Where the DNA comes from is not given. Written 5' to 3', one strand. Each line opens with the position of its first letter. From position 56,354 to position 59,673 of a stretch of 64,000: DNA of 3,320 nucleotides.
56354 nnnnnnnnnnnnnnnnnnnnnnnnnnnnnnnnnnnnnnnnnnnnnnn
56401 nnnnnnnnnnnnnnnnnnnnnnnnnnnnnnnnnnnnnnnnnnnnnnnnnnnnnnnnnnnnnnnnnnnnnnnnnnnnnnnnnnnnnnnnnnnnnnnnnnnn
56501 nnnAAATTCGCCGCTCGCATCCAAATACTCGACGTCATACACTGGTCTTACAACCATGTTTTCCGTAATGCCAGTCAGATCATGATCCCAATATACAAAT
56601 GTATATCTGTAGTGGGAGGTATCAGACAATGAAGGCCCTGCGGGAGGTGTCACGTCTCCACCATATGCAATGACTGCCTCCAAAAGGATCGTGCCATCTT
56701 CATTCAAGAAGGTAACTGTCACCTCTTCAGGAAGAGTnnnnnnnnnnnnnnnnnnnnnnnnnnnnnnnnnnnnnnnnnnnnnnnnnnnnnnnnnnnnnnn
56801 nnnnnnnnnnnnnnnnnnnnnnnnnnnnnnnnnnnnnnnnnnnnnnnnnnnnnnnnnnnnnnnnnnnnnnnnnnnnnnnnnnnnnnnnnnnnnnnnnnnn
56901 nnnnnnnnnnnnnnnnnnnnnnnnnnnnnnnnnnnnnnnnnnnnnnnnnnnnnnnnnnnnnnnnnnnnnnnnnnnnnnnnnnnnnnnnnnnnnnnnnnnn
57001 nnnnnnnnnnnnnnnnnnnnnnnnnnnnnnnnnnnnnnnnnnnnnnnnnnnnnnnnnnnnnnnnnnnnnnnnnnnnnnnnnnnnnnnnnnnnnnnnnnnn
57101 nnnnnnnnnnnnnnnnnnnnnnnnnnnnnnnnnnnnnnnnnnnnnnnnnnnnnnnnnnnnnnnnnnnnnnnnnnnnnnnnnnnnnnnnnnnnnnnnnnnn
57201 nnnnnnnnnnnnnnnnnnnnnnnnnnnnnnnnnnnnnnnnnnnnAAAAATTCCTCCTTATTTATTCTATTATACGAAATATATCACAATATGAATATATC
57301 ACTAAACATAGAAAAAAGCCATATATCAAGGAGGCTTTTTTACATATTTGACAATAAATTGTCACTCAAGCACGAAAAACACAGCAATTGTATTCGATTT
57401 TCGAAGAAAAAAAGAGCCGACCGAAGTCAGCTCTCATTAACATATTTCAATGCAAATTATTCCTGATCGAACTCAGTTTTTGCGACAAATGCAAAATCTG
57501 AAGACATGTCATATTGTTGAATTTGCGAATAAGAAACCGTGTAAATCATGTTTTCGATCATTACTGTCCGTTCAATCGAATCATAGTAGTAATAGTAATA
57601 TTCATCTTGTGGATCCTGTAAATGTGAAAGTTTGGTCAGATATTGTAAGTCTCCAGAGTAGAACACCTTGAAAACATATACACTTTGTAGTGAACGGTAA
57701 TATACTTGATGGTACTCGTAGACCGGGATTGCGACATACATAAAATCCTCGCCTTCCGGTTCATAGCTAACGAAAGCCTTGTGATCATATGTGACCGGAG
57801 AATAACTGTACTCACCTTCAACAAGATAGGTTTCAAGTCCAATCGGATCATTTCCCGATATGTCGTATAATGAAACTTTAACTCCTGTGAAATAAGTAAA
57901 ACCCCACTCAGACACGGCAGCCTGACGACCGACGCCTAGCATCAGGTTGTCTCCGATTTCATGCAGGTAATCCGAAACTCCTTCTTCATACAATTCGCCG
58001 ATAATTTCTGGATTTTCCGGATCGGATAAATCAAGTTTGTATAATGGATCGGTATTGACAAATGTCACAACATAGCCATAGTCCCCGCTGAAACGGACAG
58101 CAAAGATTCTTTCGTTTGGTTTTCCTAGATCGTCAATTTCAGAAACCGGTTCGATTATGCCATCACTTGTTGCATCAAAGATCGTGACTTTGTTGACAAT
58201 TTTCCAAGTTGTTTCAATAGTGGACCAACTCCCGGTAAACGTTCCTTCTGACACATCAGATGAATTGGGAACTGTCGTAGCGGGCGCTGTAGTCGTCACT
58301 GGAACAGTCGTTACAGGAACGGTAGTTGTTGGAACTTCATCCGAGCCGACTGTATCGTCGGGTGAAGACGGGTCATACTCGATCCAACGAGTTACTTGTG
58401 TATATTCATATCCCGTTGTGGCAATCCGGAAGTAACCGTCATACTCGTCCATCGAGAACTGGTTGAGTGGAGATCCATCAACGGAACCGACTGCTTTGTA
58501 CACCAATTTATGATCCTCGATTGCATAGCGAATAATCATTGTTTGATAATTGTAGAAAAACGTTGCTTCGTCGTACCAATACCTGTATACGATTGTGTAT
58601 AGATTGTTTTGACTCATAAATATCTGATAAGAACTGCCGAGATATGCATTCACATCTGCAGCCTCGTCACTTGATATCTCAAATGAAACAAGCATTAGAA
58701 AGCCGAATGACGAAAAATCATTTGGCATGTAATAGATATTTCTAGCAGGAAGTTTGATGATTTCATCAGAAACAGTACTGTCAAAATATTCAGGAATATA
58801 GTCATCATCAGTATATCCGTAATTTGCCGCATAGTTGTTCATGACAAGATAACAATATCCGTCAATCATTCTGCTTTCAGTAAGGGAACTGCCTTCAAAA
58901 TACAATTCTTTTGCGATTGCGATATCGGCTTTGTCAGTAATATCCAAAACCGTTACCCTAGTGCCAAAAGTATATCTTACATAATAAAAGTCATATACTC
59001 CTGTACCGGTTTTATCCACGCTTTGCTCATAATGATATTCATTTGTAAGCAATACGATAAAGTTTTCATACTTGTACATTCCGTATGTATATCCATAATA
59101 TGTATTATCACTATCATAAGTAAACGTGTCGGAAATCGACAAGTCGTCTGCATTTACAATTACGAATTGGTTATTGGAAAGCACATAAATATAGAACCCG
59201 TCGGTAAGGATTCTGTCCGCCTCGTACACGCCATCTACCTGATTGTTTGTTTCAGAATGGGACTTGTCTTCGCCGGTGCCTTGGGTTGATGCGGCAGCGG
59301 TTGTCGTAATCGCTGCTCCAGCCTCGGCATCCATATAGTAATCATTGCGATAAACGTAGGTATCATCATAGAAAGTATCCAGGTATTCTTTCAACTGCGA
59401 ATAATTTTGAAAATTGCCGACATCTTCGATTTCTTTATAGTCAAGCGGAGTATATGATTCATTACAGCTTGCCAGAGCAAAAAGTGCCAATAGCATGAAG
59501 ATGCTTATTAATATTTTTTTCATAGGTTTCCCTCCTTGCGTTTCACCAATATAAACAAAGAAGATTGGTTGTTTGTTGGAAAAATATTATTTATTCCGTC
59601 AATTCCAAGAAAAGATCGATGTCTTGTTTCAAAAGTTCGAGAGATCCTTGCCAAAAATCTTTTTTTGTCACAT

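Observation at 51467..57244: Monocistronic 1,925-aa acidic lipoprotein built from three ancient paralogous modules, with no recognisable domain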

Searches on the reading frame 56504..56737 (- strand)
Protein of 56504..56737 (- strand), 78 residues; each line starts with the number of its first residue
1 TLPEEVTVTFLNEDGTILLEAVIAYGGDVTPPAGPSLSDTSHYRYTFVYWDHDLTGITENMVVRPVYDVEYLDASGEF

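Call 21: search_protein_families(library=pfam, proteins=[window:56504-56737:-], max_evalue=10)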
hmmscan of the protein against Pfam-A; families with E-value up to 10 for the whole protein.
seq(78 aa): 1 family
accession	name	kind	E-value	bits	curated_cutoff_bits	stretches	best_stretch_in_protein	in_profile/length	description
PF09479.16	Flg_new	-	0.03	14.9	27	1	7-56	2-44/65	Listeria-Bacteroides repeat domain (List_Bact_rpt)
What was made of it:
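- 56525..56725 (-): One Listeria-Bacteroides (Flg_new / InlB B-repeat) beta domain, residues about 174-240. Pfam PF09479 E 0.03, below threshold (call 21).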

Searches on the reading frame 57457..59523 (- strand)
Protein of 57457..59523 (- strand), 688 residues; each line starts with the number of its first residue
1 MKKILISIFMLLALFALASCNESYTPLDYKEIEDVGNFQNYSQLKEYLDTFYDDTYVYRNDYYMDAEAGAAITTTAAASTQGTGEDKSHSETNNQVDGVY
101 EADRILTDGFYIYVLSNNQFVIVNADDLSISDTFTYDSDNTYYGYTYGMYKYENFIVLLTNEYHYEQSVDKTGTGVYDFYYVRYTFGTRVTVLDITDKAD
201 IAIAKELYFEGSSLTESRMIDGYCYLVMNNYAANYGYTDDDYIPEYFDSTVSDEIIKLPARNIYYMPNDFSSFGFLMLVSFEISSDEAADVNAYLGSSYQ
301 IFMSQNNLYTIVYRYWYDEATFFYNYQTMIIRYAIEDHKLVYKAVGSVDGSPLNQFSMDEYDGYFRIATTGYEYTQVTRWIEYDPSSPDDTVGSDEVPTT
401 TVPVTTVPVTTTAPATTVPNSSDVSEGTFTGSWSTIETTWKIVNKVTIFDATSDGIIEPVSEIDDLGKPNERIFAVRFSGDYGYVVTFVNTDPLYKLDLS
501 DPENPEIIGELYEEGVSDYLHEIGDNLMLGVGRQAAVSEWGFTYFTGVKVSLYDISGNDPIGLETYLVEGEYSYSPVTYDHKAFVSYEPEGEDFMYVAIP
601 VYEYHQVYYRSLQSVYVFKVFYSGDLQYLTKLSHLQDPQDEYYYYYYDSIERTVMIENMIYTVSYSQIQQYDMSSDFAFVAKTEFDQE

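Call 21: search_protein_families(library=pfam, proteins=[window:57457-59523:-], max_evalue=10)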
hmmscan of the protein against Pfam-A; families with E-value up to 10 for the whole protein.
window:57457-59523:- (688 aa): 2 families
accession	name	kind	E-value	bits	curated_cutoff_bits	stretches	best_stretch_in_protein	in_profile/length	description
PF09826.15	Beta_propel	-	1.2e-108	364.5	22.4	1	89-674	1-493/495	Beta propeller domain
PF08139.17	LPAM_1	-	9.8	7.3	20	0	1-21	1-18/18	Prokaryotic membrane lipoprotein lipid attachment site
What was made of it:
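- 57457..59523 (-): Conserved upstream neighbour: a 688-aa acidic lipoprotein with a Beta_propel domain (PF09826). It is a separate transcription unit, and a functional link is unproven. Pfam E 1.2e-108 (call 21).
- Checked: The upstream neighbour (57457..59523) is another acidic lipoprotein, Beta_propel PF09826 (call 21), and it is conserved next to this gene.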

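Call 72: search_solved_structures(query=window:57457-59523:-, max_evalue=0.01)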
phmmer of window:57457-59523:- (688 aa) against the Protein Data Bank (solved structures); distinct sequences matched with E-value up to 0.01: 0.

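Call 73: search_protein_families(library=ncbifam, proteins=[window:57457-59523:-], max_evalue=0.001)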
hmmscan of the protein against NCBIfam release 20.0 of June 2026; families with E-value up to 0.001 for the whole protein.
window:57457-59523:- (688 aa): 0 families

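Call 79: find_homologous_proteins(query=window:57457-59523:-, max_evalue=1e-30)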
Query window:57457-59523:- (688 aa): 1184 proteins with E <= 1e-30 among 8000 candidates; the best 120 are listed.
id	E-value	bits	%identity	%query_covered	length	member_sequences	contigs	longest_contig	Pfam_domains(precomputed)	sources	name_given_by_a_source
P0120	0.0e+0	1389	89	100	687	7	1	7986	PF09826.16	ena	-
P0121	1.4e-286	971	67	53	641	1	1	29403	PF09826.16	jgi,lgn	-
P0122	1.3e-264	898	60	100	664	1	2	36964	PF09826.16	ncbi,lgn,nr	ncbi:MAG: beta-propeller domain-containing protein [Bacilli bacterium]|nr:beta-propeller domain-cont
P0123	1.3e-232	792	55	55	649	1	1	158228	PF09826.16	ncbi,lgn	-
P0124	1.6e-220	752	49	100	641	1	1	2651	PF09826.16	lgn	-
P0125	9.2e-214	730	47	100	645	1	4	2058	PF09826.16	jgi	-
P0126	1.0e-212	727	63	40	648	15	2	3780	PF09826.16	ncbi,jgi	ncbi:MAG: beta-propeller domain-containing protein [Candidatus Izemoplasmatales bacterium]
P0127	2.6e-212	725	51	55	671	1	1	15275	PF09826.16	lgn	-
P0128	3.8e-207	708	51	55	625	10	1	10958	PF09826.16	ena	-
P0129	1.2e-201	690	48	100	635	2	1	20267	PF09826.16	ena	-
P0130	2.7e-200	685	51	100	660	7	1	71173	PF09826.16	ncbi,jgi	-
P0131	1.3e-196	673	60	36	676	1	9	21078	PF09826.16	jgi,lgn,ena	-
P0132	2.7e-195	669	51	97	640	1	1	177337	PF09826.16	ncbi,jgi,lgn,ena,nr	ncbi:MAG: beta-propeller domain-containing protein [Firmicutes bacterium]|nr:beta-propeller domain-c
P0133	1.0e-194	667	48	100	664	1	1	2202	PF09826.16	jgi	-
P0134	6.2e-193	661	45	100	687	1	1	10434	PF09826.16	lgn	-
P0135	1.9e-191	656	46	98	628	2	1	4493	PF09826.16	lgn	-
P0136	5.7e-191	655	49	100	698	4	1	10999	PF09826.16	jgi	-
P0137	1.0e-190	654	48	100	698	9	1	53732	PF09826.16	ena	-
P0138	1.5e-190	653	61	37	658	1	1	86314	PF09826.16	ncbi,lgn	-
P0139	2.7e-190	652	47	100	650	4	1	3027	PF09826.16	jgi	-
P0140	4.6e-190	652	47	98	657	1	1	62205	PF09826.16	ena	-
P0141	8.2e-189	648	47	100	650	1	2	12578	PF09826.16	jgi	-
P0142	1.2e-188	647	49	100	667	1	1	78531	PF09826.16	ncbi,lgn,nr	ncbi:MAG: beta-propeller domain-containing protein [Candidatus Izemoplasmatales bacterium]|nr:beta-p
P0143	4.5e-188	645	44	100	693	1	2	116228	PF09826.16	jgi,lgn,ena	-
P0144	5.8e-188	645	49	100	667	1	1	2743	PF09826.16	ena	-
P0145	7.9e-188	644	49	100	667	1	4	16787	PF09826.16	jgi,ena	jgi:uncharacterized secreted protein with C-terminal beta-propeller domain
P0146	2.3e-185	636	47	99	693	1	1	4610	PF09826.16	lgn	-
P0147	2.5e-185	636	48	73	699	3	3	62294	PF09826.16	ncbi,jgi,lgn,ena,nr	ncbi:MAG: beta-propeller domain-containing protein [Firmicutes bacterium]|nr:beta-propeller domain-c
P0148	1.5e-181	624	42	55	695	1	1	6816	PF09826.16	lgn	-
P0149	3.4e-181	622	48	99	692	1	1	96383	PF09826.16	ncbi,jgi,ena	ncbi:MAG: beta-propeller domain-containing protein [Candidatus Izemoplasmatales bacterium]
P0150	1.4e-180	620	45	100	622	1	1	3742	PF09826.16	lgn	-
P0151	1.8e-180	620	44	100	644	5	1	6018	PF09826.16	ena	-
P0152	1.3e-179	617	47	99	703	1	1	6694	PF09826.16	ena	-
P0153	1.7e-179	617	45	100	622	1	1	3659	PF09826.16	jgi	jgi:uncharacterized secreted protein with C-terminal beta-propeller domain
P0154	2.1e-179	616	59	36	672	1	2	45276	PF09826.16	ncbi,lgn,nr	ncbi:MAG: beta-propeller domain-containing protein [Bacilli bacterium]|nr:beta-propeller domain-cont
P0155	3.0e-179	616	44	100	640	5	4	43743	PF09826.16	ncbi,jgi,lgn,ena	jgi:uncharacterized secreted protein with C-terminal beta-propeller domain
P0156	7.1e-179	615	45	55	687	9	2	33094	PF09826.16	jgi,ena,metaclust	metaclust:\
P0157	2.7e-178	613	42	53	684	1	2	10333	PF09826.16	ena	-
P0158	7.1e-178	611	45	99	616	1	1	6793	PF09826.16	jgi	jgi:uncharacterized secreted protein with C-terminal beta-propeller domain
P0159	8.2e-178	611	62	35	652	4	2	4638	PF09826.16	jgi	jgi:uncharacterized secreted protein with C-terminal beta-propeller domain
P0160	8.5e-178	611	46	100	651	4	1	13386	PF09826.16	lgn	-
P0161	2.0e-177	610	61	36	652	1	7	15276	PF09826.16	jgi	jgi:uncharacterized secreted protein with C-terminal beta-propeller domain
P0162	2.6e-177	610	46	99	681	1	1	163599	PF09826.16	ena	-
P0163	7.0e-177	608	46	99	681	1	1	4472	PF09826.16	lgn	-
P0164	2.7e-176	606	45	100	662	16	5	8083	PF09826.16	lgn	-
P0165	1.2e-175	604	47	96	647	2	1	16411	PF09826.16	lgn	-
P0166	2.6e-175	603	46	55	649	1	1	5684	PF09826.16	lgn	-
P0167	4.5e-175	602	44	55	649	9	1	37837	PF09826.16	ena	-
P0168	2.2e-174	600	45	100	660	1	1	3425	PF09826.16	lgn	-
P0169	3.4e-174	599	44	98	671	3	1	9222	PF09826.16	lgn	-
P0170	3.5e-174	599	43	55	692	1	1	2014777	PF09826.16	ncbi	ncbi:beta-propeller domain-containing protein [Mycoplasmatota bacterium WC30]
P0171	4.7e-174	599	43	55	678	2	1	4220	PF09826.16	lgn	-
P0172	5.2e-174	599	44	55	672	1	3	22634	PF09826.16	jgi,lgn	jgi:uncharacterized secreted protein with C-terminal beta-propeller domain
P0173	6.4e-174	598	42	53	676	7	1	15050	PF09826.16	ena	-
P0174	1.5e-173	597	43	55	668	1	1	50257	PF09826.16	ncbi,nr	ncbi:MAG: beta-propeller domain-containing protein [Tenericutes bacterium]|nr:beta-propeller domain-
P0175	2.6e-173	596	44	99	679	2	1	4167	PF09826.16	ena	-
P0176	3.0e-173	596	45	55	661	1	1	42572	PF09826.16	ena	-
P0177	3.4e-173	596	58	39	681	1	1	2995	PF09826.16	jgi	jgi:inhibitor of cysteine peptidase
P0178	4.4e-173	596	46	100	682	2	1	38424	PF09826.16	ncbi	-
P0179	5.4e-173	595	44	55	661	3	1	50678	PF09826.16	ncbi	-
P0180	6.2e-173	595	47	99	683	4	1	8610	PF09826.16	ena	-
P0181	6.3e-173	595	45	55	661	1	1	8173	PF09826.16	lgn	-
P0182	7.4e-173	595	45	55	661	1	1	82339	PF09826.16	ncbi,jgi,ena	jgi:uncharacterized secreted protein with C-terminal beta-propeller domain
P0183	1.9e-172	593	41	55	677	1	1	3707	PF09826.16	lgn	-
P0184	7.2e-172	592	46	55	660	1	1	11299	PF09826.16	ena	-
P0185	8.3e-172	591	46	55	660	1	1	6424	PF09826.16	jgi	-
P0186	1.4e-171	591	58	36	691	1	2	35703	PF09826.16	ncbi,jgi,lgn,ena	-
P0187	1.6e-171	590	57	36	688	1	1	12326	PF09826.16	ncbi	-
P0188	3.1e-171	589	58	39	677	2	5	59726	PF09826.16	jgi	-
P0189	3.6e-171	589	40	55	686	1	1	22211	PF09826.16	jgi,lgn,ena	-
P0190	3.9e-171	589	46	55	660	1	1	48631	PF09826.16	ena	-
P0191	4.3e-171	589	44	55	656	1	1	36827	PF09826.16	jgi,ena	-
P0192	4.8e-171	589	46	55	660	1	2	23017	PF09826.16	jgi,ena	jgi:uncharacterized secreted protein with C-terminal beta-propeller domain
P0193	5.3e-171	589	45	55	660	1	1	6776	PF09826.16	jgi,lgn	jgi:uncharacterized secreted protein with C-terminal beta-propeller domain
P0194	6.1e-171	588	58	39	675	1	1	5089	PF09826.16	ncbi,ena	-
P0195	1.1e-170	588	46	55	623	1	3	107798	PF09826.16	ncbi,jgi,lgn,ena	jgi:uncharacterized secreted protein with C-terminal beta-propeller domain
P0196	1.4e-170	587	46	55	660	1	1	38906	PF09826.16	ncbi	-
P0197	7.8e-170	585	47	54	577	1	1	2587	PF09826.16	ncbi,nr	ncbi:MAG: beta-propeller domain-containing protein, partial [Candidatus Izemoplasmatales bacterium]|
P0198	8.3e-170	585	44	100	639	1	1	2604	PF09826.16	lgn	-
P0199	1.4e-169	584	51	75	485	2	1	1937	PF09826.16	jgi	-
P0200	1.4e-169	584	42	100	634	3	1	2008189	PF09826.16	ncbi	-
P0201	1.4e-169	584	58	39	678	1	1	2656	PF09826.16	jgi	-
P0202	2.5e-169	583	46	100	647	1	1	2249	PF09826.16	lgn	-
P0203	5.2e-169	582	44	100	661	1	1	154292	PF09826.16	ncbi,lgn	ncbi:MAG: beta-propeller domain-containing protein [Candidatus Izemoplasmatales bacterium]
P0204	6.1e-169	582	44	100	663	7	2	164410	PF09826.16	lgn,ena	-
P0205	6.5e-169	582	57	39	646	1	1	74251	PF09826.16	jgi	-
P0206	8.2e-169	581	43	55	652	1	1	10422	PF09826.16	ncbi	-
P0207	6.3e-168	579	48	54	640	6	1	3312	PF09826.16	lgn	-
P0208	8.8e-167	575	44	55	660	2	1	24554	PF09826.16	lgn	-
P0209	9.7e-167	575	43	100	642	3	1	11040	PF09826.16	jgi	jgi:uncharacterized secreted protein with C-terminal beta-propeller domain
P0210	2.0e-166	574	42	98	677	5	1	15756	PF09826.16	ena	-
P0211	2.2e-166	573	41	100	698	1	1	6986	PF09826.16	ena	-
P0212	5.9e-166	572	45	97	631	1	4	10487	PF09826.16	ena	-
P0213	8.3e-166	572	42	100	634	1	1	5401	PF09826.16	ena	-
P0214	1.1e-165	571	43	54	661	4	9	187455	PF09826.16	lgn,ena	-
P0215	1.5e-165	571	55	38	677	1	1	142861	PF09826.16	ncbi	-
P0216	3.2e-165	570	42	55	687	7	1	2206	PF09826.16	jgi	-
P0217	3.6e-165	569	56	39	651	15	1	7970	PF09826.16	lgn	-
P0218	4.8e-165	569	56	39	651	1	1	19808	PF09826.16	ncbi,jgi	jgi:uncharacterized secreted protein with C-terminal beta-propeller domain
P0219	8.2e-165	568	42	55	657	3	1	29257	PF09826.16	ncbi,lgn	ncbi:MAG: beta-propeller domain-containing protein [Candidatus Izemoplasmatales bacterium]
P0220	1.1e-164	568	43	55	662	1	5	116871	PF09826.16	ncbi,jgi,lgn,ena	jgi:uncharacterized secreted protein with C-terminal beta-propeller domain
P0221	1.3e-164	568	45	100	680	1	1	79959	PF09826.16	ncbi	-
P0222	1.1e-163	565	45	100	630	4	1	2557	PF09826.16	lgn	-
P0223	4.7e-162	559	46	55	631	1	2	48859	PF09826.16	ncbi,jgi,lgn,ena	-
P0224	1.5e-161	557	58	37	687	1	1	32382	PF09826.16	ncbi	-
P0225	2.2e-161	557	45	54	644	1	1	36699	PF09826.16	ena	-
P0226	9.6e-161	555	41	98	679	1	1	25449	PF09826.16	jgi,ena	-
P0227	1.2e-160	554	42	100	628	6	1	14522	PF09826.16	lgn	-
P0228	7.2e-160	552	47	56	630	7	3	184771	PF09826.16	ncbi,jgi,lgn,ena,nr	ncbi:MAG: hypothetical protein CVV56_05310 [Tenericutes bacterium HGW-Tenericutes-1]|jgi:uncharacter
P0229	1.6e-159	551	42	99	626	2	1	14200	PF09826.16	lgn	-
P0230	4.0e-158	546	43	97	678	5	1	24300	PF09826.16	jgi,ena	-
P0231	5.5e-158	546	42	99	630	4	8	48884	PF09826.16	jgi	jgi:inhibitor of cysteine peptidase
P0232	1.0e-157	545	52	77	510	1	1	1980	PF09826.16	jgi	jgi:uncharacterized secreted protein with C-terminal beta-propeller domain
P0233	1.0e-157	545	42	100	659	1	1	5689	PF09826.16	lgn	-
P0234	3.0e-156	540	55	36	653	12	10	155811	PF09826.16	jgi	jgi:uncharacterized secreted protein with C-terminal beta-propeller domain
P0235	3.5e-155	536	43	50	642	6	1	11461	PF09826.16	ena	-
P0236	6.0e-155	536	43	95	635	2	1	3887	PF09826.16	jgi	jgi:uncharacterized secreted protein with C-terminal beta-propeller domain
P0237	5.7e-154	532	43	97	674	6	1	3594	PF09826.16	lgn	-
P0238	1.5e-152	528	50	36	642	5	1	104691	PF09826.16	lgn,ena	-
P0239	1.3e-150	521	51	72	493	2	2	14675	PF09826.16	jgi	jgi:uncharacterized secreted protein with C-terminal beta-propeller domain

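Call 80: find_encoding_contigs(protein=P0170, flank=10000, max_places=1)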
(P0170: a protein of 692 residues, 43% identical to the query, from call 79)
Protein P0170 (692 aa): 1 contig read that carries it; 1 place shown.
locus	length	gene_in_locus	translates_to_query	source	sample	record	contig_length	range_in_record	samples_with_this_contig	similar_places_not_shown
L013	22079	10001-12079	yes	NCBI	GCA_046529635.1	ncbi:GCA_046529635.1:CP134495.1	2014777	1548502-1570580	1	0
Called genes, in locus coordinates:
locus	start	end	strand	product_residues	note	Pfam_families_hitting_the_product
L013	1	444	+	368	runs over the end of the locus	PF00005:ABC_tran, PF17912:OB_MalK, PF03459:TOBE (weak)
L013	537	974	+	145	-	PF06338:ComK (weak)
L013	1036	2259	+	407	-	PF00162:PGK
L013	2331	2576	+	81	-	PF00381:PTS-HPr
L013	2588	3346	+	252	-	PF00121:TIM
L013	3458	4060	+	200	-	PF17924:TetR_C_19 (faint), PF00440:TetR_N (weak)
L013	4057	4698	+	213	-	PF01794:Ferric_reduct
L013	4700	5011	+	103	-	-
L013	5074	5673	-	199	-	PF00163:Ribosomal_S4, PF01479:S4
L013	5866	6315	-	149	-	PF01590:GAF, PF13185:GAF_2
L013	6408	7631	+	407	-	PF22025:ThiI_fer, PF02926:THUMP, PF02568:ThiI, PF03054:tRNA_Me_trans (faint), PF06508:QueC (weak)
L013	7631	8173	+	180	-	PF13302:Acetyltransf_3, PF00583:Acetyltransf_1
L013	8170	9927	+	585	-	PF08439:Peptidase_M3_N, PF01432:Peptidase_M3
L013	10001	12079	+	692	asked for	PF09826:Beta_propel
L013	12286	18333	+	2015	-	-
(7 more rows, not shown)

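Call 81: find_encoding_contigs(protein=P0200, flank=10000, max_places=1)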
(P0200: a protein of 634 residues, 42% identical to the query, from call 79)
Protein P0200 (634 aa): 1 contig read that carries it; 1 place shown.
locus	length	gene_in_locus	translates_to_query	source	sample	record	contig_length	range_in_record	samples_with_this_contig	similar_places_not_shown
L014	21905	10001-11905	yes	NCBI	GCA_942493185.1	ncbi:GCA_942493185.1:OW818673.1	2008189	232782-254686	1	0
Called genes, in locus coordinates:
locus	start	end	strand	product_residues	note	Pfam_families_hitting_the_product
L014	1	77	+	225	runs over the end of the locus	PF16316:DUF4956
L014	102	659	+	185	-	PF13556:HTH_30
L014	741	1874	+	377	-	PF00005:ABC_tran, PF13304:AAA_21 (faint), PF17912:OB_MalK, PF08402:TOBE_2 (weak)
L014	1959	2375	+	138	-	-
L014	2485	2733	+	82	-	PF00162:PGK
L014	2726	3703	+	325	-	PF00162:PGK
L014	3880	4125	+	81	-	PF00381:PTS-HPr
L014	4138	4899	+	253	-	PF00121:TIM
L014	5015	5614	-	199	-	PF00163:Ribosomal_S4, PF01479:S4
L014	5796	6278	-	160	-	PF01590:GAF, PF13185:GAF_2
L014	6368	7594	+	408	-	PF22025:ThiI_fer, PF02926:THUMP, PF02568:ThiI, PF06508:QueC (faint)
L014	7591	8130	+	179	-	PF13302:Acetyltransf_3, PF00583:Acetyltransf_1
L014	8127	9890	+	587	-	PF08439:Peptidase_M3_N, PF01432:Peptidase_M3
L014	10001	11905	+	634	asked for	PF09826:Beta_propel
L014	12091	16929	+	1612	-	PF09479:Flg_new, PF18998:Flg_new_2 (faint), PF09479:Flg_new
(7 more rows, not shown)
